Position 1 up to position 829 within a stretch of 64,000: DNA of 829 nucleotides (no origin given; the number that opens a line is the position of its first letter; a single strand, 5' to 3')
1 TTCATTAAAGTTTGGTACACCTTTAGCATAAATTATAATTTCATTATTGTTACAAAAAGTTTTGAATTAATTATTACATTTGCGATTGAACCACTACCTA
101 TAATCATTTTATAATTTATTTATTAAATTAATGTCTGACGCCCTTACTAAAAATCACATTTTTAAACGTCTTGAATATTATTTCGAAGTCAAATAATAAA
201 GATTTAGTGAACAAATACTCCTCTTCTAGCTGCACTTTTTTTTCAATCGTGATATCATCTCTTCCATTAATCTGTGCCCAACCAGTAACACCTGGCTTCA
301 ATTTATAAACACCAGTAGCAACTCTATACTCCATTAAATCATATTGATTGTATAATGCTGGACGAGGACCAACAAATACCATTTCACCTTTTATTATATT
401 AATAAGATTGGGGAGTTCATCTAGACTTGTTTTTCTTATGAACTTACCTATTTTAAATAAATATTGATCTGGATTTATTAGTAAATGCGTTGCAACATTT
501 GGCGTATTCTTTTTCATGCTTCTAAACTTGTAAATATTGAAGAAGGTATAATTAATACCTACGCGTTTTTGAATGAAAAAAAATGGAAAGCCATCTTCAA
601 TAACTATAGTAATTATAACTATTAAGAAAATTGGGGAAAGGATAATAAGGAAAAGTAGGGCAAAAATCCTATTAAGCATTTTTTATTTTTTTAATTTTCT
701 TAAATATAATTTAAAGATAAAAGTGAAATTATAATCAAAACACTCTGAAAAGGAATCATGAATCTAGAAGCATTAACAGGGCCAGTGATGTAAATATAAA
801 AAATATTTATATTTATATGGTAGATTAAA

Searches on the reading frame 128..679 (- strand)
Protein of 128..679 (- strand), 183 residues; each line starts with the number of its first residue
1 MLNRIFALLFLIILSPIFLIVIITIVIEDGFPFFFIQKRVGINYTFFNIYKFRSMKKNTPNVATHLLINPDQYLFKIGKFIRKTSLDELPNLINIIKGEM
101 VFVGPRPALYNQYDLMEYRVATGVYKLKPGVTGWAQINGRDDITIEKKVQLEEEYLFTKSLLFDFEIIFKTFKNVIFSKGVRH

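Call 20: find_encoding_contigs(protein=window:128-679:-, flank=10000, max_places=2)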
Protein window:128-679:- (183 aa): 3 contigs read that carry it; 2 places shown.
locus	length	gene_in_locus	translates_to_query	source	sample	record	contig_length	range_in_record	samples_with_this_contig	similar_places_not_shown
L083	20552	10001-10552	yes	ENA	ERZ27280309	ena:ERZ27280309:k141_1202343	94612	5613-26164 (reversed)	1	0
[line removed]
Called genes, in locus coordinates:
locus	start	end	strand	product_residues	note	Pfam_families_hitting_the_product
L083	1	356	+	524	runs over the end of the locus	-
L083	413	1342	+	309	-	-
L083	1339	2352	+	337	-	-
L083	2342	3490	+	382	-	PF01041:DegT_DnrJ_EryC1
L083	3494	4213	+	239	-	PF05050:Methyltransf_21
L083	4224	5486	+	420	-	PF14897:EpsG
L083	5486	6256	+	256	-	PF00535:Glycos_transf_2, PF10111:Glyco_tranf_2_2, PF13641:Glyco_tranf_2_3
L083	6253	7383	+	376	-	PF00534:Glycos_transf_1, PF13692:Glyco_trans_1_4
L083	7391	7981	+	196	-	PF00132:Hexapep, PF14602:Hexapep_2 (weak)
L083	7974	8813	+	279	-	-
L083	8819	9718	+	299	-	PF01370:Epimerase, PF04321:RmlD_sub_bind, PF01073:3Beta_HSD, PF16363:GDP_Man_Dehyd (weak)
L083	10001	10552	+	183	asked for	PF02397:Bac_transf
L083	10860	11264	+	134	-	-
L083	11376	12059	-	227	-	PF02698:DUF218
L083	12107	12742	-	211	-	-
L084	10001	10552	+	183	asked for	PF02397:Bac_transf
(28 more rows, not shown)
